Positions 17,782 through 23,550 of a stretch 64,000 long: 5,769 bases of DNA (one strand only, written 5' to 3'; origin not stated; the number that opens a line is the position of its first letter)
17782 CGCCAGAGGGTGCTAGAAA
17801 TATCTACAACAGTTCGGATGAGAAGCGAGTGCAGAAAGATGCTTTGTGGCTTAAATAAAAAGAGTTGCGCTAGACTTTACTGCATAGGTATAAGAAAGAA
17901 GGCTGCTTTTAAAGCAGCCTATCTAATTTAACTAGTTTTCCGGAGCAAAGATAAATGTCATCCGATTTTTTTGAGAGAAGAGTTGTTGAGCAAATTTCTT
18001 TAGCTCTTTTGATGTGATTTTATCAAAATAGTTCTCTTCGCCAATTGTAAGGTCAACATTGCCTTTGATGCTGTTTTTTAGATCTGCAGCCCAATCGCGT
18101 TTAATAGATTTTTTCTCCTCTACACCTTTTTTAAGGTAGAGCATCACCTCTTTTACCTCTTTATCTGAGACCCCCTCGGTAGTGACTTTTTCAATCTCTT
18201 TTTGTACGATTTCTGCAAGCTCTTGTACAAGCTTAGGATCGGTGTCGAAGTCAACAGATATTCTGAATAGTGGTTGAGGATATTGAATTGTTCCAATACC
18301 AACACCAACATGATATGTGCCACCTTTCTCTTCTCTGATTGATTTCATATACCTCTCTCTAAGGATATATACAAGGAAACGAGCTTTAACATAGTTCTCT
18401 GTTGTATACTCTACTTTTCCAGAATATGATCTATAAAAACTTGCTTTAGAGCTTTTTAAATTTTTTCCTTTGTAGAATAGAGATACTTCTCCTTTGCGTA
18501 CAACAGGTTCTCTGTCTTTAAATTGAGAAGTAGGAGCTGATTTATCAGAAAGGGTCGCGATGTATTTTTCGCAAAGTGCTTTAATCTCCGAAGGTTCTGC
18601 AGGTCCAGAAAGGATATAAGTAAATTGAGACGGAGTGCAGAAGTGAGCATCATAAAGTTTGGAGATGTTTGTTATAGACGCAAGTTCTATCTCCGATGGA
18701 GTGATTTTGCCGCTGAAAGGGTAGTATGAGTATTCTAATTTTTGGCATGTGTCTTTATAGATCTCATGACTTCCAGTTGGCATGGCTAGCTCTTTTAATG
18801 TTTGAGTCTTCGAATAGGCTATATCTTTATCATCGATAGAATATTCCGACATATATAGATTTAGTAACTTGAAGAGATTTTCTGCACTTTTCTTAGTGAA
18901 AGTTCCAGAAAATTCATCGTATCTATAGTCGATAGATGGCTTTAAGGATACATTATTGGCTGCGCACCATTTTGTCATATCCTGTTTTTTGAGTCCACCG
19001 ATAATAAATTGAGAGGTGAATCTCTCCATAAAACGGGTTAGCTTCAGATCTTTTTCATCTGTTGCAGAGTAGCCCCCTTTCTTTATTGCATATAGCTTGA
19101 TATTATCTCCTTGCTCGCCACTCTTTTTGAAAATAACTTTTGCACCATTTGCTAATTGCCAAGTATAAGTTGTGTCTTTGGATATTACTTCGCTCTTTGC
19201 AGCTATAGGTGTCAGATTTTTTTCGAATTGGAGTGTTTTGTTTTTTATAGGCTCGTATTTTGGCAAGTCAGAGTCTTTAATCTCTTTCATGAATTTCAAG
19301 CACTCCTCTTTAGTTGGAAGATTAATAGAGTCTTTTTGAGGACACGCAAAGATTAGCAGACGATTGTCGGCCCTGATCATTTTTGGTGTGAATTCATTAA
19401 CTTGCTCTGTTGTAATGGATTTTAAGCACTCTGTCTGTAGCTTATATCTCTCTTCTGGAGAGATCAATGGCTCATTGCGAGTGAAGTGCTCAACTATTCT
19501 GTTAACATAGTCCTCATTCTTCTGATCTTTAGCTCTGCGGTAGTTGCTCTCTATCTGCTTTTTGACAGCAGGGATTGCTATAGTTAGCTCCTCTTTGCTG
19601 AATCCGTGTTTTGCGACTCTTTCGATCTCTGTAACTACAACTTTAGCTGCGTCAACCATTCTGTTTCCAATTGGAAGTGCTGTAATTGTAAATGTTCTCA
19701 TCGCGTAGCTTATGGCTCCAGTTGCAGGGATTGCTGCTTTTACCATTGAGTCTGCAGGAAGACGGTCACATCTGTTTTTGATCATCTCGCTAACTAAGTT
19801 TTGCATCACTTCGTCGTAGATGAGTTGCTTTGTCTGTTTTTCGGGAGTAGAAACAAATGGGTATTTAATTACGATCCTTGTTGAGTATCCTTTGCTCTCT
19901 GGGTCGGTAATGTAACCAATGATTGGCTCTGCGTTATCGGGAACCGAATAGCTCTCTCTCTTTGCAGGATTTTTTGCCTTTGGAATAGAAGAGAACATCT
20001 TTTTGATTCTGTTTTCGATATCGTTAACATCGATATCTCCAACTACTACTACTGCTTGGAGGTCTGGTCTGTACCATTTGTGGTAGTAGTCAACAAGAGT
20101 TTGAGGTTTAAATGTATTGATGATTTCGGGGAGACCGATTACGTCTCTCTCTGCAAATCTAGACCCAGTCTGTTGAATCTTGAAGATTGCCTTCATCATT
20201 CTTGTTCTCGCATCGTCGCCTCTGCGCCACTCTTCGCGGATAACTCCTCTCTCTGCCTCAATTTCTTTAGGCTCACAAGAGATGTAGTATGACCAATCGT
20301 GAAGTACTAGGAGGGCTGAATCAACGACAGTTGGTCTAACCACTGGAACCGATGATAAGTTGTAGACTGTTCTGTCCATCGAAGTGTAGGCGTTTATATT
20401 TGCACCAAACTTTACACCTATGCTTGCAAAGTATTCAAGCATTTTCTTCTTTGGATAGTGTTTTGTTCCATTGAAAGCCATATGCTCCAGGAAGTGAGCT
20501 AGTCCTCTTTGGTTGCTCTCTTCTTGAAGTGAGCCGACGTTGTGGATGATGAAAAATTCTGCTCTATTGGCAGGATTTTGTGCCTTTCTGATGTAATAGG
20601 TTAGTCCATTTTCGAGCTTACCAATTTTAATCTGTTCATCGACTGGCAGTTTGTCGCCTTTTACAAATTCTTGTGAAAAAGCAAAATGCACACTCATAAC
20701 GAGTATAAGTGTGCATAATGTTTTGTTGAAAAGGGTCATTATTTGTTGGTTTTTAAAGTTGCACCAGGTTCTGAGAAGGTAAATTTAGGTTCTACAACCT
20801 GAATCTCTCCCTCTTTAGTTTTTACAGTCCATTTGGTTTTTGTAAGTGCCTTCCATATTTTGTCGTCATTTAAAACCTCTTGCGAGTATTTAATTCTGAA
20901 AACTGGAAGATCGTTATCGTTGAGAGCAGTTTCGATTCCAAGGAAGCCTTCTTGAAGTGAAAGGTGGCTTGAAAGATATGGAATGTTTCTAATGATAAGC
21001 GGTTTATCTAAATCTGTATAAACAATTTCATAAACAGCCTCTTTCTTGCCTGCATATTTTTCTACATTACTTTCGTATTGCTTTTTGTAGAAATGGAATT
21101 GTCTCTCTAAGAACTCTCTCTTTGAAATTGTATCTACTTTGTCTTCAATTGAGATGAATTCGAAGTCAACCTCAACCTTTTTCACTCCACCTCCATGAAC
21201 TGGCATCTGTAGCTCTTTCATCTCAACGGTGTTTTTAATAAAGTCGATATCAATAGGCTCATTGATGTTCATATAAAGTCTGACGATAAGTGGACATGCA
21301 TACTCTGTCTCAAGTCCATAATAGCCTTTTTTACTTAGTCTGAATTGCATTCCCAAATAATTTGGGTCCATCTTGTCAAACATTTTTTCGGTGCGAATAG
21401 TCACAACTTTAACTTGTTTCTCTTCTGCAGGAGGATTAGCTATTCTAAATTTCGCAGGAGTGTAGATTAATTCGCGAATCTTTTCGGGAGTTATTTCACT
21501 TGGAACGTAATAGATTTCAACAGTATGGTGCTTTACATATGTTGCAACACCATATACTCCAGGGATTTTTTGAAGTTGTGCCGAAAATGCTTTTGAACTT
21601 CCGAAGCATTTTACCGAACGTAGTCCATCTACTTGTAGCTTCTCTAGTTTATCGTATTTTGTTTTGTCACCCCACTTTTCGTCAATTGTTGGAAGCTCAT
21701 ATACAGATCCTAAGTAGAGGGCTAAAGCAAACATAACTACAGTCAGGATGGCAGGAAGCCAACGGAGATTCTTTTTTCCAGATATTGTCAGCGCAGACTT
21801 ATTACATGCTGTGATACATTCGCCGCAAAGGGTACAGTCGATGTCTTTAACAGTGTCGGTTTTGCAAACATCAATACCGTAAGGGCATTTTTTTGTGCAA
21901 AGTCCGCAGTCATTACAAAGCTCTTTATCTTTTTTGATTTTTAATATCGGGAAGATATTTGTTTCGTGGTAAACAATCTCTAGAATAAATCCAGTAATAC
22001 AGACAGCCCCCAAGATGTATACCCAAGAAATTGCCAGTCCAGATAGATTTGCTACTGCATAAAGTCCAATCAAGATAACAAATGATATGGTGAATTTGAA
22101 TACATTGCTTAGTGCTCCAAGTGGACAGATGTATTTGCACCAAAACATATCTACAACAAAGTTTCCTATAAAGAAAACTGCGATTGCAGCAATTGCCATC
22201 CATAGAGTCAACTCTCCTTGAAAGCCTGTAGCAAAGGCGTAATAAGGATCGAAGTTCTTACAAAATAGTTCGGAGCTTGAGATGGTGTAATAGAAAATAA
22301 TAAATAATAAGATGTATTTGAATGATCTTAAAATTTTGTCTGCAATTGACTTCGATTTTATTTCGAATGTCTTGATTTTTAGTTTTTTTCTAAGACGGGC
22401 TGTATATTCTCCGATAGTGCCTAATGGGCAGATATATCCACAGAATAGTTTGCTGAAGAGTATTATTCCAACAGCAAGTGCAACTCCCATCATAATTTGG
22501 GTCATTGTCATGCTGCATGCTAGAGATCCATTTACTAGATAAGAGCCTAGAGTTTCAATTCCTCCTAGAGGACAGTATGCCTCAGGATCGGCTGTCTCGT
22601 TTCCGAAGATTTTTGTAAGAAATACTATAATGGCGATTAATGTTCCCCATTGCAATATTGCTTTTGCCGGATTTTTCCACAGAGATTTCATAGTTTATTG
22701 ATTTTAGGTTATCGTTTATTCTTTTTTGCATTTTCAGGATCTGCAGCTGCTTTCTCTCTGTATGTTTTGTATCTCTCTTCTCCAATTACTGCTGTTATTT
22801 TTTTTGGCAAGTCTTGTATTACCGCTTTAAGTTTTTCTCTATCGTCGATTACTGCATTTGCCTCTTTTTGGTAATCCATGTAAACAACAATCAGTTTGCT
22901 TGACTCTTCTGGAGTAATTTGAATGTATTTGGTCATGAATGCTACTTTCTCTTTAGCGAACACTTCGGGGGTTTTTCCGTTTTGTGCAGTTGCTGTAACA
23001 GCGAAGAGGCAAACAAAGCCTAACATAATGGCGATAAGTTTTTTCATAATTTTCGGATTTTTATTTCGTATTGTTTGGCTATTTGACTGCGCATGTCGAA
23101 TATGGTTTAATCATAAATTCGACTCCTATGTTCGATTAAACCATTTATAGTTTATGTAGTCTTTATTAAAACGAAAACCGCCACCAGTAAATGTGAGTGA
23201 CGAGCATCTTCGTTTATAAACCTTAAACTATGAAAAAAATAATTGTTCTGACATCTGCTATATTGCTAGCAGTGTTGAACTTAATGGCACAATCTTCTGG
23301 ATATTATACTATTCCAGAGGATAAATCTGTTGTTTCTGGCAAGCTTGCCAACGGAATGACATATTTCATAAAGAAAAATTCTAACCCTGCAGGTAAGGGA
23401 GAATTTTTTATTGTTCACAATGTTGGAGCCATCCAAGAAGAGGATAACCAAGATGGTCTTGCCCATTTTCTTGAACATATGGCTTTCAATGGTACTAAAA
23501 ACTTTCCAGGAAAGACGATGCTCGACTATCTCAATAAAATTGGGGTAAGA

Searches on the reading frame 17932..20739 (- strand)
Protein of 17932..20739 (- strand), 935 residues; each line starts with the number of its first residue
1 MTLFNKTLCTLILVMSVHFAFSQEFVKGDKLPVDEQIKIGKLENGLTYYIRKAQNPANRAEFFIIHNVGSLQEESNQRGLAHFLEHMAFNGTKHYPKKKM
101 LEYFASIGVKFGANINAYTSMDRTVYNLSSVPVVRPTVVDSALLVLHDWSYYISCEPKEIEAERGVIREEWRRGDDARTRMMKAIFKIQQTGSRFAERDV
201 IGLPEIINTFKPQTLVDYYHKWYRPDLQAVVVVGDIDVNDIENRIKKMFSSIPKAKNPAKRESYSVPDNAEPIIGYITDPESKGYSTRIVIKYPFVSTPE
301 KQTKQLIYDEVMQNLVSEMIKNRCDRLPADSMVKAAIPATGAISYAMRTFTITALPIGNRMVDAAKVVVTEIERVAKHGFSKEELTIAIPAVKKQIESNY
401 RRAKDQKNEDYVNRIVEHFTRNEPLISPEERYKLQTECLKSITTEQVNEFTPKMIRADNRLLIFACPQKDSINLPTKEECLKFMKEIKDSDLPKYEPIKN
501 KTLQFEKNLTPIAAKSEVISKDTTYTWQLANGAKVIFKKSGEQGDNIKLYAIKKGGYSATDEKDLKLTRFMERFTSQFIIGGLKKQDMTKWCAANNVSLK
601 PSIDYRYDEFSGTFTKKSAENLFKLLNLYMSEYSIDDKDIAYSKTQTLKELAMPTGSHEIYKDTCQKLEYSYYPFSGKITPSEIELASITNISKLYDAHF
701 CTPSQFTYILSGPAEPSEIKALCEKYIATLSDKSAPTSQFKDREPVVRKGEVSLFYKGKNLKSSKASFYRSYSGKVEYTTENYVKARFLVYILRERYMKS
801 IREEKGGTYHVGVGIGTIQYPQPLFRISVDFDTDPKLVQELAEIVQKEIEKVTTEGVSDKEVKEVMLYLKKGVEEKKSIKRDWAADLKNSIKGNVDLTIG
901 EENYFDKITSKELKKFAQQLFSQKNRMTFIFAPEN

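Call 6: search_protein_families(library=pfam, proteins=[window:17932-20739:-], max_evalue=0.001)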
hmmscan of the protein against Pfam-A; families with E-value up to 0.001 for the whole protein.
window:17932-20739:- (935 aa): 2 families
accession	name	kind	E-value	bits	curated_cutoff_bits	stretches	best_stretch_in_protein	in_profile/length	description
PF05193.26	Peptidase_M16_C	-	5.9e-36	124.5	23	2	699-865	13-177/181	Peptidase M16 inactive domain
PF00675.25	Peptidase_M16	-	9.2e-27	94.2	22.3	1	56-190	9-140/149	Insulinase (Peptidase family M16)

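Call 47: search_protein_families(library=ncbifam, proteins=[window:17932-20739:-], max_evalue=0.01)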
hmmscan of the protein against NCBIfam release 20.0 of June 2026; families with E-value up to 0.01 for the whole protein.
window:17932-20739:- (935 aa): 4 families
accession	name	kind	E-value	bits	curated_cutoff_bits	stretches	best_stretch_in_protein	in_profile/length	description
NF047421.1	YfmH_fam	equivalog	1.6e-17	63.8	250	1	34-345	7-311/425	EF-P 5-aminopentanol modification-associated protein YfmH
NF011681.0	PRK15101.1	equivalog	7.5e-15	54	765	1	41-256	48-259/961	pitrilysin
NF047422.1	YfmF_fam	equivalog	1.7e-07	30.5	285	1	196-260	160-224/412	EF-P 5-aminopentanol modification-associated protein YfmF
TIGR02110.1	PQQ_syn_pqqF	equivalog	2.2e-07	30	320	1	55-126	17-85/697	pyrroloquinoline quinone biosynthesis protein PqqF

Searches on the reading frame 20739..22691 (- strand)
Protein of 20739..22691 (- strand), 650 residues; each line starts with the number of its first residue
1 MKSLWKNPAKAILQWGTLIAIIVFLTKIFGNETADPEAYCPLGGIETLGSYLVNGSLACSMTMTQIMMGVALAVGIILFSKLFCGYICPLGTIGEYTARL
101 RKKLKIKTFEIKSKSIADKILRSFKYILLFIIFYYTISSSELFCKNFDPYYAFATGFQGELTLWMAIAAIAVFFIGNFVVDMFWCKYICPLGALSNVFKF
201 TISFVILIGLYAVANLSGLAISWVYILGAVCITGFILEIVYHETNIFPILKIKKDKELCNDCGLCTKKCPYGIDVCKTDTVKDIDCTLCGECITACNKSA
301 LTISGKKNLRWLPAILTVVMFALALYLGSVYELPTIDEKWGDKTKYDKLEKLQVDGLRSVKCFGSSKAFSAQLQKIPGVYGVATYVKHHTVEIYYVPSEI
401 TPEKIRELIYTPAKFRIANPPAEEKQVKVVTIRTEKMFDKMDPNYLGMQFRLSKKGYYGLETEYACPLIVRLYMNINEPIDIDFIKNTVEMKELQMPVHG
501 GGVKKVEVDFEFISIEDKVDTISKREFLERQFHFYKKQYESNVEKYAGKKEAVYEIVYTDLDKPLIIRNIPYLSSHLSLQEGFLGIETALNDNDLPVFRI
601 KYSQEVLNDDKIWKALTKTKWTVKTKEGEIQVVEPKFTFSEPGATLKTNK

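Call 6: search_protein_families(library=pfam, proteins=[window:20739-22691:-], max_evalue=0.001)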
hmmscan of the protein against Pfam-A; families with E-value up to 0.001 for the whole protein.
window:20739-22691:- (650 aa): 9 families
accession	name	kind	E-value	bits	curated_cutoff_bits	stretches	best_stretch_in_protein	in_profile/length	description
PF12801.12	Fer4_5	-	1.1e-11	44.9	22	1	66-107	7-48/48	4Fe-4S binding domain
PF12838.12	Fer4_7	-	2.1e-06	28.5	27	0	251-273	30-52/52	4Fe-4S dicluster domain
PF00037.32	Fer4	-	7.4e-06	26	21.1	1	253-272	2-21/24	4Fe-4S binding domain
PF12837.12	Fer4_6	-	2.5e-05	24.5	25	1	252-272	2-22/24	4Fe-4S binding domain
PF12797.12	Fer4_2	-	6e-05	23.2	24.5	0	252-271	3-22/22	4Fe-4S binding domain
PF13237.11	Fer4_10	-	7.6e-05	23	25.5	1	251-296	1-52/53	4Fe-4S dicluster domain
PF13746.11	Fer4_18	-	8.6e-05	23.1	27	1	253-299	55-98/114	4Fe-4S dicluster domain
PF13484.11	Fer4_16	-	0.00018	22.6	30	0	286-304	2-20/66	4Fe-4S double cluster binding domain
PF13187.11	Fer4_9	-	0.00041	20.7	27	0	259-300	2-51/52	4Fe-4S dicluster domain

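Call 40: search_protein_families(library=pfam, proteins=[window:20739-22691:-], max_evalue=5)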
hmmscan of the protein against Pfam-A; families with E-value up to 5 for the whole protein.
window:20739-22691:- (650 aa): 16 families
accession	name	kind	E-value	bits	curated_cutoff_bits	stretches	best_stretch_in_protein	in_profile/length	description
PF12801.12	Fer4_5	-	1.1e-11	44.9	22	2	66-107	7-48/48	4Fe-4S binding domain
PF12838.12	Fer4_7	-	2.1e-06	28.5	27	2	251-273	30-52/52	4Fe-4S dicluster domain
PF00037.32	Fer4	-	7.4e-06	26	21.1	2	253-272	2-21/24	4Fe-4S binding domain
PF12837.12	Fer4_6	-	2.5e-05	24.5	25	2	252-272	2-22/24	4Fe-4S binding domain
PF12797.12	Fer4_2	-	6e-05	23.2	24.5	2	252-271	3-22/22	4Fe-4S binding domain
PF13237.11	Fer4_10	-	7.6e-05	23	25.5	1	251-296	1-52/53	4Fe-4S dicluster domain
PF13746.11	Fer4_18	-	8.6e-05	23.1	27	1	253-299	55-98/114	4Fe-4S dicluster domain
PF13484.11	Fer4_16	-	0.00018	22.6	30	2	286-304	2-20/66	4Fe-4S double cluster binding domain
PF13187.11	Fer4_9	-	0.00041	20.7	27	2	259-300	2-51/52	4Fe-4S dicluster domain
PF14697.11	Fer4_21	-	0.001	19.6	35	2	281-305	3-28/59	4Fe-4S dicluster domain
PF13183.11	Fer4_8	-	0.0016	19.3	27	1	256-273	51-68/68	4Fe-4S dicluster domain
PF00403.32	HMA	-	0.0035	18.1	24.8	1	360-409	7-56/62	Heavy-metal-associated domain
PF13534.11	Fer4_17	-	0.0036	18.2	22.2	1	254-274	41-61/61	4Fe-4S dicluster domain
PF12800.12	Fer4_4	-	0.0098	16.6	24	2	257-272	2-17/17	4Fe-4S binding domain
PF04885.19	Stig1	-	0.099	13.6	24.1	1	260-304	34-79/85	Stigma-specific STIG1-like protein family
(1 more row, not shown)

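Call 47: search_protein_families(library=ncbifam, proteins=[window:20739-22691:-], max_evalue=0.01)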
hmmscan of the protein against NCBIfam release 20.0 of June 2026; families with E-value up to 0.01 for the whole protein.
window:20739-22691:- (650 aa): 22 families
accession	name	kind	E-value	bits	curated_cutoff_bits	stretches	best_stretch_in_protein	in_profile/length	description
TIGR02163.1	napH_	subfamily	8.6e-21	74.6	213.05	2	60-197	56-186/255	NapH/MauN family ferredoxin-type protein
NF007013.0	PRK09477.1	equivalog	3.2e-18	65.8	234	2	58-197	77-209/286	quinol dehydrogenase ferredoxin subunit NapH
NF046105.1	TransRegNosR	equivalog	2.2e-11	42.8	1000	1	69-194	485-609/680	transcriptional regulator NosR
NF007382.0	PRK09898.1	equivalog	6.4e-08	32.4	213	1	252-306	149-203/208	ferredoxin-like protein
TIGR04395.1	cutC_activ_rSAM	equivalog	8.7e-08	31.8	360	1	255-307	52-109/309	choline TMA-lyase-activating enzyme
NF041891.1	hdrA_Methbact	equivalog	7.5e-07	27.7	1300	1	235-311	551-628/762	ferredoxin:CoB-CoM heterodisulfide reductase subunit HdrA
NF040770.1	hetero_SS_HdrA2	exception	4.4e-06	25.1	1100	1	254-305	574-627/777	CoB-CoM heterodisulfide reductase HdrA2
NF038196.1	ferrodoxin_EFR1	subfamily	1.2e-05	25.5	75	1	256-307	183-234/242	EFR1 family ferrodoxin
TIGR02745.1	ccoG_rdxA_fixG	equivalog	1.4e-05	24.2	316.7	1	256-299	230-270/435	cytochrome c oxidase accessory protein CcoG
NF043069.1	T4HPD_activ_SAM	equivalog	3e-05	23.5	425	1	252-307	46-103/299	trans-4-hydroxy-L-proline dehydratase activase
NF043039.1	HgcAB_like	equivalog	0.00018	21.2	285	1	147-301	201-349/350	HgcAB-like fusion protein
TIGR02700.1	flavo_MJ0208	hypoth_equivalog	0.00023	20.5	251.35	1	232-302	123-195/234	dihydromethanopterin reductase (acceptor)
TIGR02494.1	PFLE_PFLC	subfamily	0.00027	20.3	174.35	1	255-307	46-103/293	glycyl-radical enzyme activating protein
TIGR00402.1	napF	equivalog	0.00029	20.8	102.2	1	258-310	36-93/149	ferredoxin-type protein NapF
NF033556.1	MerTP_fusion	equivalog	0.00064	19.4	180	1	296-409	68-178/186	mercuric transport protein MerTP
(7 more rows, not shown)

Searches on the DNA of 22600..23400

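Call 90: search_rna_families(source=window, start=22600, end=23400, threshold=evalue, max_evalue=1)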
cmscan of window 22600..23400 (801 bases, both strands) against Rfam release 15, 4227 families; matches with E-value up to 1: 0.
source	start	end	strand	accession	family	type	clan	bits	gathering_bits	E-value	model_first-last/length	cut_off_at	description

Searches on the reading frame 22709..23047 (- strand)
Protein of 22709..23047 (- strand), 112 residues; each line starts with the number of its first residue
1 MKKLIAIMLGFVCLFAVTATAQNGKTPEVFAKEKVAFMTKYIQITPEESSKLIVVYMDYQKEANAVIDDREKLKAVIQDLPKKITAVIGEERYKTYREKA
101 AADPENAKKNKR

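Call 6: search_protein_families(library=pfam, proteins=[window:22709-23047:-], max_evalue=0.001)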
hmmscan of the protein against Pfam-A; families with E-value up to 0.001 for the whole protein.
window:22709-23047:- (112 aa): 0 families

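Call 40: search_protein_families(library=pfam, proteins=[window:22709-23047:-], max_evalue=5)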
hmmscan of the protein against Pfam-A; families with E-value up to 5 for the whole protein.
window:22709-23047:- (112 aa): 2 families
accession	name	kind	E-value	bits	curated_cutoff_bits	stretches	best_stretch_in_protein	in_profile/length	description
PF25239.1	WHD_CHMP7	-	0.013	16.2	27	1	48-90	21-63/74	Charged multivesicular body protein 7, winged helix domain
PF11021.13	DUF2613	-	0.12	12.9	22.1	1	7-29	14-36/55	Protein of unknown function (DUF2613)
